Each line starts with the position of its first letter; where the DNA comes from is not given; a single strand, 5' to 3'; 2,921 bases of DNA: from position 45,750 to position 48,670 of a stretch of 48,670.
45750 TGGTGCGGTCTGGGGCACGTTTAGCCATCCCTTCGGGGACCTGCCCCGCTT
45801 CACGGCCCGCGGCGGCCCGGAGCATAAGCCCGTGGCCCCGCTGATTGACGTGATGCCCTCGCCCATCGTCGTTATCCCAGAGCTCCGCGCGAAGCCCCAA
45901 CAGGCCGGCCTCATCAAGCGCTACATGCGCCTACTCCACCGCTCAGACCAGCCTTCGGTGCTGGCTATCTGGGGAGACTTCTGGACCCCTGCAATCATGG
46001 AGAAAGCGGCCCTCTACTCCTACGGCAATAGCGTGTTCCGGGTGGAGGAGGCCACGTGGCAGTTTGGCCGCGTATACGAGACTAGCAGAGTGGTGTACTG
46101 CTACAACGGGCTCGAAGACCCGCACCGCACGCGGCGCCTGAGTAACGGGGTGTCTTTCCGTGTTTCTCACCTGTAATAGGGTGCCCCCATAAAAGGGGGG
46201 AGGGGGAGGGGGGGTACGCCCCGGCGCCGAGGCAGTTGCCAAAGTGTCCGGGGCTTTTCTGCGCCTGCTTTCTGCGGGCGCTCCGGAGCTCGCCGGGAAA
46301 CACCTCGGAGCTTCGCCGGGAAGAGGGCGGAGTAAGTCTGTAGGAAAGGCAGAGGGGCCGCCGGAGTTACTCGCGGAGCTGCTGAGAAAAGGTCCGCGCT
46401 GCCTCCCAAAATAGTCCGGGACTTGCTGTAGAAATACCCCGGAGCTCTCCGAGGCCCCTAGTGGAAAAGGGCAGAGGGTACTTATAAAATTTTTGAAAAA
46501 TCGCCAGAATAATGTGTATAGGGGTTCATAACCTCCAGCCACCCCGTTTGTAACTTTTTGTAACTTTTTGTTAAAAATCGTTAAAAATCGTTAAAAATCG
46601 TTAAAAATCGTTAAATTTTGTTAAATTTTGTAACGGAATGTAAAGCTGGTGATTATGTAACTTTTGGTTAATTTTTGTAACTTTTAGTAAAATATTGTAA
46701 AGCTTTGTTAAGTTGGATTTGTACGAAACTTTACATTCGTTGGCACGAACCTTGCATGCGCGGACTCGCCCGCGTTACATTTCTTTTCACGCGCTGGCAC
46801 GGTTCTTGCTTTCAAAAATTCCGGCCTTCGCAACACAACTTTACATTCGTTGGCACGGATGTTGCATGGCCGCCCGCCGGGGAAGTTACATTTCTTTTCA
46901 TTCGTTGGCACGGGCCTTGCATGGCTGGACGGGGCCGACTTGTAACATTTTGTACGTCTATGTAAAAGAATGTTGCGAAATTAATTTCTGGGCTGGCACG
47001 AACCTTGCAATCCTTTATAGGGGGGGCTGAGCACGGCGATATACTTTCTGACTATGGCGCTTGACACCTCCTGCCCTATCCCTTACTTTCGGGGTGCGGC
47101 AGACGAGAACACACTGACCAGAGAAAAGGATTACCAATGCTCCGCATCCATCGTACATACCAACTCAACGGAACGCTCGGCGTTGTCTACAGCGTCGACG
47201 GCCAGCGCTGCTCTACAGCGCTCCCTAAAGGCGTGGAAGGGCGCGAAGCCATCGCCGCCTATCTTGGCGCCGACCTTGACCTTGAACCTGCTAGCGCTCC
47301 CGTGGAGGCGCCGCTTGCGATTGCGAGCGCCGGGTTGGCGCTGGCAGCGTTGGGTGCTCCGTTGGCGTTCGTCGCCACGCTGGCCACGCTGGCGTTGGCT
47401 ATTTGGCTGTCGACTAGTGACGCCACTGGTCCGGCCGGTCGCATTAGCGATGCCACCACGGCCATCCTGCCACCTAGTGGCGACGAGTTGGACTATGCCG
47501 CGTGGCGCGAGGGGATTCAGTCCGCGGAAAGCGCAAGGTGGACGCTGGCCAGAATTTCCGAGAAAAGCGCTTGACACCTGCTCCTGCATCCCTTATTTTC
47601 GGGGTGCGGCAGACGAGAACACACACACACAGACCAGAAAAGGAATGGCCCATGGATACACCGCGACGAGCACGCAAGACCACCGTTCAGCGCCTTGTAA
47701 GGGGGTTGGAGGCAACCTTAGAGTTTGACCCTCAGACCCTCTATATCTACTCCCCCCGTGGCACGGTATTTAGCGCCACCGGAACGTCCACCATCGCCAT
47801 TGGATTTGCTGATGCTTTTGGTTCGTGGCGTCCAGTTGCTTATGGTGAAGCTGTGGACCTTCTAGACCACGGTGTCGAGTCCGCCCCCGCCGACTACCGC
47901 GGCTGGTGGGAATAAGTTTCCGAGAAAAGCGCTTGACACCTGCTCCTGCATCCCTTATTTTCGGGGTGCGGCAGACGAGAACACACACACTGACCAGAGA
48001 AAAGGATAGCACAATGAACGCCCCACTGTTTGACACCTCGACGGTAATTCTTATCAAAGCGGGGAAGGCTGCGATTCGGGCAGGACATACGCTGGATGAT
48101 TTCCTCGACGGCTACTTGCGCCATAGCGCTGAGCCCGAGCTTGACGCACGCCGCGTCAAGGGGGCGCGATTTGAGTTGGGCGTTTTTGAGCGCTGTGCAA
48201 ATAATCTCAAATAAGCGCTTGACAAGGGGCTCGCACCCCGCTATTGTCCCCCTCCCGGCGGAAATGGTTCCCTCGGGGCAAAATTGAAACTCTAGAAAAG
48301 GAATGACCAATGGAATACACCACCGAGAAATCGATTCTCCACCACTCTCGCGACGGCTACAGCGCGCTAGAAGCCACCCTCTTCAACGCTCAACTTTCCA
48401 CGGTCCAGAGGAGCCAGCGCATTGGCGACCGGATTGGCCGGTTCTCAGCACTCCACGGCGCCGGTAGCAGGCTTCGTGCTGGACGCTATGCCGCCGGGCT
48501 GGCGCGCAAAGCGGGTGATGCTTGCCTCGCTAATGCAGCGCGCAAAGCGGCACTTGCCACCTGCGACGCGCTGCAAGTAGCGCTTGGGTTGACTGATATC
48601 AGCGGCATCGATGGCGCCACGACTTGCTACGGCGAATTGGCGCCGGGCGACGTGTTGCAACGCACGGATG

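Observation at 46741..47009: Tandem array of five consensus sigma54 (-24/-12) promoter elements in a phage control region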

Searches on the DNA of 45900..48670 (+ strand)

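Call 3: search_dna_similar(query=window:46000-48670:+, collection=phages, mode=near)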
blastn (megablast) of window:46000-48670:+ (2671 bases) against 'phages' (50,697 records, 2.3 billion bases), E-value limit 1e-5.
No match.

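Call 33: search_rna_families(source=window, start=45900, end=47400, threshold=evalue, max_evalue=1)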
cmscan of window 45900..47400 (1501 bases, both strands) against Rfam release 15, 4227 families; matches with E-value up to 1: 1.
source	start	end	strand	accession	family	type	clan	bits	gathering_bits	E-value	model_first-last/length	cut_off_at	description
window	46432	46495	-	RF02701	PsrR1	Gene; sRNA;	-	19.8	42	0.86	1-79/79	no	Photosynthesis regulatory RNA1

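Call 58: search_dna_similar(query=window:46700-47030:+, collection=phages, mode=distant, max_evalue=10, max_rows=30)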
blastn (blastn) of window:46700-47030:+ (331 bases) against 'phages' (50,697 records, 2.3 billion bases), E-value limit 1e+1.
Records with a match: 15; places in all: 15; records where one place covers at least 80% of the query: 0.
Best place of each record, by identity: 80-90% 15.
By first word of the organism name: Klebsiella 7; Erwinia 6; Serratia 2.
By host as written in the record: Klebsiella pneumoniae 4; Erwinia amylovora SNUABM_01 3; Erwinia amylovora 3; Serratia marcescens UCC2017 2; Klebsiella pneumoniae 15-38 2; Klebsiella pneumoniae 21AA2216 1.
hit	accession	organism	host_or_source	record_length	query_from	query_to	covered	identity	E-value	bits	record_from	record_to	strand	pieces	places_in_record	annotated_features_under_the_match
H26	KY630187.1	Serratia phage BF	Serratia marcescens UCC2017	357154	267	297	9%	87.5%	4e+0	37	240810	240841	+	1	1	structural protein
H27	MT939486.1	Erwinia phage pEa_SNUABM_12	Erwinia amylovora SNUABM_01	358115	267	297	9%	87.5%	4e+0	37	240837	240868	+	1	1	putative structural protein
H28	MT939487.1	Erwinia phage pEa_SNUABM_47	Erwinia amylovora SNUABM_01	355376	267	297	9%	87.5%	4e+0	37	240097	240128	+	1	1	hypothetical protein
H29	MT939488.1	Erwinia phage pEa_SNUABM_50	Erwinia amylovora SNUABM_01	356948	267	297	9%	87.5%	4e+0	37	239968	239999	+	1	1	putative structural protein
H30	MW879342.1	Erwinia phage pEa_SNUABM_19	Erwinia amylovora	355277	267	297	9%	87.5%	4e+0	37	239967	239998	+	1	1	hypothetical protein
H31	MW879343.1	Erwinia phage pEa_SNUABM_44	Erwinia amylovora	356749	267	297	9%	87.5%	4e+0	37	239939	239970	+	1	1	hypothetical protein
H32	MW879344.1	Erwinia phage pEa_SNUABM_49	Erwinia amylovora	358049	267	297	9%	87.5%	4e+0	37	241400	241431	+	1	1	hypothetical protein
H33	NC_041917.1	Serratia phage BF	Serratia marcescens UCC2017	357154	267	297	9%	87.5%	4e+0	37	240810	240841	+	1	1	virion structural protein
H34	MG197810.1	Klebsiella phage 1611E-K2-1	Klebsiella pneumoniae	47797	239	268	9%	86.7%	4e+0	37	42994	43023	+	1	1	tailspike 63D sialidase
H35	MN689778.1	Klebsiella phage vB_KpnM_15-38_KLPPOU148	Klebsiella pneumoniae 15-38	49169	239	268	9%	86.7%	4e+0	37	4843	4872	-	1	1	putative tail fiber protein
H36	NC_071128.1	Klebsiella phage vB_KpnM_15-38_KLPPOU148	Klebsiella pneumoniae 15-38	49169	239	268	9%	86.7%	4e+0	37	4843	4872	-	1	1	tail spike protein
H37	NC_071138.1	Klebsiella phage 1611E-K2-1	Klebsiella pneumoniae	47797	239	268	9%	86.7%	4e+0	37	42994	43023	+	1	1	hypothetical protein | tail protein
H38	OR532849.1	Klebsiella phage RCIP0055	Klebsiella pneumoniae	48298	239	268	9%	86.7%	4e+0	37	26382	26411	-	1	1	hypothetical protein (x2)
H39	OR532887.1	Klebsiella phage RCIP0093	Klebsiella pneumoniae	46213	239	268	9%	86.7%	4e+0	37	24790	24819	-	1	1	hypothetical protein (x2)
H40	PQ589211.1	Klebsiella phage vB_KpnM_JYSS3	Klebsiella pneumoniae 21AA2216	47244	239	268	9%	86.7%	4e+0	37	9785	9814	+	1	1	hypothetical protein | tail protein depolymerase Dep17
